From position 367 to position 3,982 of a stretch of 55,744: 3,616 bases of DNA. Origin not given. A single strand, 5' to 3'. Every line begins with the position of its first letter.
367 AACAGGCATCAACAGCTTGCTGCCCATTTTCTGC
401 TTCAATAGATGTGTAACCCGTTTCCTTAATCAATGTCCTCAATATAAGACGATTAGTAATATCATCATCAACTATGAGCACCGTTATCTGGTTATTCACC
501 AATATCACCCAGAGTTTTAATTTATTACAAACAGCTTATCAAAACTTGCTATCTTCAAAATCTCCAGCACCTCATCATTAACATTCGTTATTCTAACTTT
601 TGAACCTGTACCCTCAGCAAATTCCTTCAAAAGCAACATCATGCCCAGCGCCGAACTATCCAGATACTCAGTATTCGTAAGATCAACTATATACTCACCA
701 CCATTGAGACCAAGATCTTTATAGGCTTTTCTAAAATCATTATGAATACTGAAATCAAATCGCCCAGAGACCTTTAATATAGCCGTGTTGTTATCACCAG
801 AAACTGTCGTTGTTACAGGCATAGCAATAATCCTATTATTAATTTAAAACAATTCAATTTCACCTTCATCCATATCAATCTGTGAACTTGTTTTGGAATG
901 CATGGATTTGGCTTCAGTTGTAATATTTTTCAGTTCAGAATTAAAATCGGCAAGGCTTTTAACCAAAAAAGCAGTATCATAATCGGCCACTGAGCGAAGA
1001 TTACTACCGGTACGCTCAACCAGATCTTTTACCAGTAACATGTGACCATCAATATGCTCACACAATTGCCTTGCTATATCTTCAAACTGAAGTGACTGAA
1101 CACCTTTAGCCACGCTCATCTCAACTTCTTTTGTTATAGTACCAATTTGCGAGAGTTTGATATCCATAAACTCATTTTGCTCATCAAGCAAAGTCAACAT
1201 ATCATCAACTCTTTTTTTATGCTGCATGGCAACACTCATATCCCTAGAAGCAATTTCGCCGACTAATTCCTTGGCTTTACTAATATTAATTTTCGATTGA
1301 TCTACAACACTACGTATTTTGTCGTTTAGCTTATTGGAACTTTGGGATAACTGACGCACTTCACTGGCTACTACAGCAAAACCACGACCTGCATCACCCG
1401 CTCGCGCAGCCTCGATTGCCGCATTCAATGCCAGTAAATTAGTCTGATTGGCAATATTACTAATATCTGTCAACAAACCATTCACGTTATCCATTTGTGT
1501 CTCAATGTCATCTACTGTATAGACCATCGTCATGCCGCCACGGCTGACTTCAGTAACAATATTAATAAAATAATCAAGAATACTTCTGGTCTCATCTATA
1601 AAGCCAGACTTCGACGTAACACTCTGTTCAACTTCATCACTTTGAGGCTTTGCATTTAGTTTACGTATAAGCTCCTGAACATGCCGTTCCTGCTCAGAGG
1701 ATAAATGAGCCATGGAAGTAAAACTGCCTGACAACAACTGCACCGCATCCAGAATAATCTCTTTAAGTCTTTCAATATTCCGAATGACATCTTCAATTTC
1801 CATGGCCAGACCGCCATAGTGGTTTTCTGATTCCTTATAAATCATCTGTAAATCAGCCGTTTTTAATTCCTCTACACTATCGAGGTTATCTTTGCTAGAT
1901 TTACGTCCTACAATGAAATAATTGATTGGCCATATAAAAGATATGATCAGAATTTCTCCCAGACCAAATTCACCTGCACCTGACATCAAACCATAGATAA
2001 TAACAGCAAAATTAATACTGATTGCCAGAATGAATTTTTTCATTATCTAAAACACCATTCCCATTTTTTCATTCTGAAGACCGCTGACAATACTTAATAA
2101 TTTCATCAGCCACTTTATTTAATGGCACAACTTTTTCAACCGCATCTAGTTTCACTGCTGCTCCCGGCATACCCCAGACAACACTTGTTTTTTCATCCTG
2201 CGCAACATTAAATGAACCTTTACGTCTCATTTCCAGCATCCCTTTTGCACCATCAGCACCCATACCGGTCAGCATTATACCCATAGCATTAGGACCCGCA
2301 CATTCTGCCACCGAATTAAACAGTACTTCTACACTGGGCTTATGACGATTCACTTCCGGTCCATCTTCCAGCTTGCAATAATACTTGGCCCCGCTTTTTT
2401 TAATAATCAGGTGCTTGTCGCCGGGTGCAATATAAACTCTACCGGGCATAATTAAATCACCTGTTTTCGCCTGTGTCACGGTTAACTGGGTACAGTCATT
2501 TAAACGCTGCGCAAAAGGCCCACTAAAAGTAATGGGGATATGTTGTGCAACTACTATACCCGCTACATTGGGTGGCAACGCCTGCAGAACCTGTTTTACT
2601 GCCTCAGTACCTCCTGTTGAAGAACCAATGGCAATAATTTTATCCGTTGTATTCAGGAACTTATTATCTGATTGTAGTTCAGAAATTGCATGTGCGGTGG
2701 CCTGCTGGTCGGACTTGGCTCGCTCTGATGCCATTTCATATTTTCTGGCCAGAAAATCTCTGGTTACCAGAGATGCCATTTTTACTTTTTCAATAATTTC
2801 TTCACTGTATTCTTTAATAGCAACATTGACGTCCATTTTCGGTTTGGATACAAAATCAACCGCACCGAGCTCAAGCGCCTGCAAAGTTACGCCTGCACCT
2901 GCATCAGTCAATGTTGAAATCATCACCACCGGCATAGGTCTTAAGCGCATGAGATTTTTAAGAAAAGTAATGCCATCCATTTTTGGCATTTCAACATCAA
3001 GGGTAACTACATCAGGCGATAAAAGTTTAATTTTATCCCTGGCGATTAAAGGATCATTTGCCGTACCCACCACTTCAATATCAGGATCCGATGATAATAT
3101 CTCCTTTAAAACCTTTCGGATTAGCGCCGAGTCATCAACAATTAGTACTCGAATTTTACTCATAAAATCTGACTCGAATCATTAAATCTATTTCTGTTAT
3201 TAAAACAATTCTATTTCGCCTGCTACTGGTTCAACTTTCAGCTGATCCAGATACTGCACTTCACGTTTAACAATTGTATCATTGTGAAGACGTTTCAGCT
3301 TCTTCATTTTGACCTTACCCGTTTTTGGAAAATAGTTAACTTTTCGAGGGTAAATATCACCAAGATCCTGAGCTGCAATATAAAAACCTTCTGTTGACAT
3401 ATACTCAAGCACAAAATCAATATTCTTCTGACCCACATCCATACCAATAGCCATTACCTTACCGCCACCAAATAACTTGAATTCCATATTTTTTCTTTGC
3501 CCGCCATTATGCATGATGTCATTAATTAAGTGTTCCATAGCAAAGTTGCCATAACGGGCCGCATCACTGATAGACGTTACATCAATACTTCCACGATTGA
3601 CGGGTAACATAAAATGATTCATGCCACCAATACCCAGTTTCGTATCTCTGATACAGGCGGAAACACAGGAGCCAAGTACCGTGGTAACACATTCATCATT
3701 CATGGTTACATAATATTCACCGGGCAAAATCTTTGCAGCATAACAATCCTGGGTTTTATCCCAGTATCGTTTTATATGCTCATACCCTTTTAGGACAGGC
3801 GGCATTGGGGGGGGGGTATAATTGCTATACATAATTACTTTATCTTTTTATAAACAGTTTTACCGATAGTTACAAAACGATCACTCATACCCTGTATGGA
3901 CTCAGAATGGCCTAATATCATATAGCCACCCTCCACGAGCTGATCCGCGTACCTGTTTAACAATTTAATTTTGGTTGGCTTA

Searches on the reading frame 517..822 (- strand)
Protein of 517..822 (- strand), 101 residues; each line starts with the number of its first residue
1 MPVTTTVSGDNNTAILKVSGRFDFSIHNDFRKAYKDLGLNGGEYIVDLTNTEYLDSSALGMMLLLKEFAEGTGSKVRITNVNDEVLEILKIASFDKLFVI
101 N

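Call 3: search_protein_families(library=pfam, proteins=[window:517-822:-], max_evalue=0.01)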
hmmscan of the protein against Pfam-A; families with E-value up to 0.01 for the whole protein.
window:517-822:- (101 aa): 2 families
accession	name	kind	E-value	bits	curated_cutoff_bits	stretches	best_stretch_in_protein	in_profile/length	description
PF13466.11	STAS_2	-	6.9e-11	42.6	29.2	1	16-95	1-80/80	STAS domain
PF01740.26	STAS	-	7.4e-11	42.2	22.6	1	9-98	6-97/106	STAS domain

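Call 4: search_protein_families(library=ncbifam, proteins=[window:517-822:-], max_evalue=0.01)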
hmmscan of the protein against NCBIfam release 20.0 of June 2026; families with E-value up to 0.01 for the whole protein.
window:517-822:- (101 aa): 4 families
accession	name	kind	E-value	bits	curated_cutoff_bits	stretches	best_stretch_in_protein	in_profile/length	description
TIGR00377.1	ant_ant_sig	superfamily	3.8e-11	42.8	53.45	1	2-100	2-102/108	anti-sigma factor antagonist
TIGR02886.1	spore_II_AA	equivalog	9.3e-06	25.6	114.75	1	11-96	7-94/106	anti-sigma F factor antagonist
NF033618.0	mlaB_1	equivalog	0.00045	20.6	90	1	13-90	9-84/94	lipid asymmetry maintenance protein MlaB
NF002134.0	PRK00971.1-4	equivalog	0.0086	14.8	557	1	6-87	322-402/429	glutaminase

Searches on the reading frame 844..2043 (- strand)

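Call 3: search_protein_families(library=pfam, proteins=[window:844-2043:-], max_evalue=0.01)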
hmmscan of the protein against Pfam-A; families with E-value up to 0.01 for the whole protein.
window:844-2043:- (399 aa): 1 family
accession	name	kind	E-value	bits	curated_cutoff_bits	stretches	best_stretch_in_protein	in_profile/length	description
PF00015.26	MCPsignal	-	1.7e-26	93.6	34.6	1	173-325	21-163/172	Methyl-accepting chemotaxis protein (MCP) signalling domain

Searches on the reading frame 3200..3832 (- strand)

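Call 3: search_protein_families(library=pfam, proteins=[window:3200-3832:-], max_evalue=0.01)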
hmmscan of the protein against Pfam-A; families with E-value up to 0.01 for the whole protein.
window:3200-3832:- (210 aa): 1 family
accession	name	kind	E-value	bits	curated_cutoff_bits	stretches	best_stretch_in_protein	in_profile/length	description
PF03975.18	CheD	-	2.5e-27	95.6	25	1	75-178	1-108/108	CheD chemotactic sensory transduction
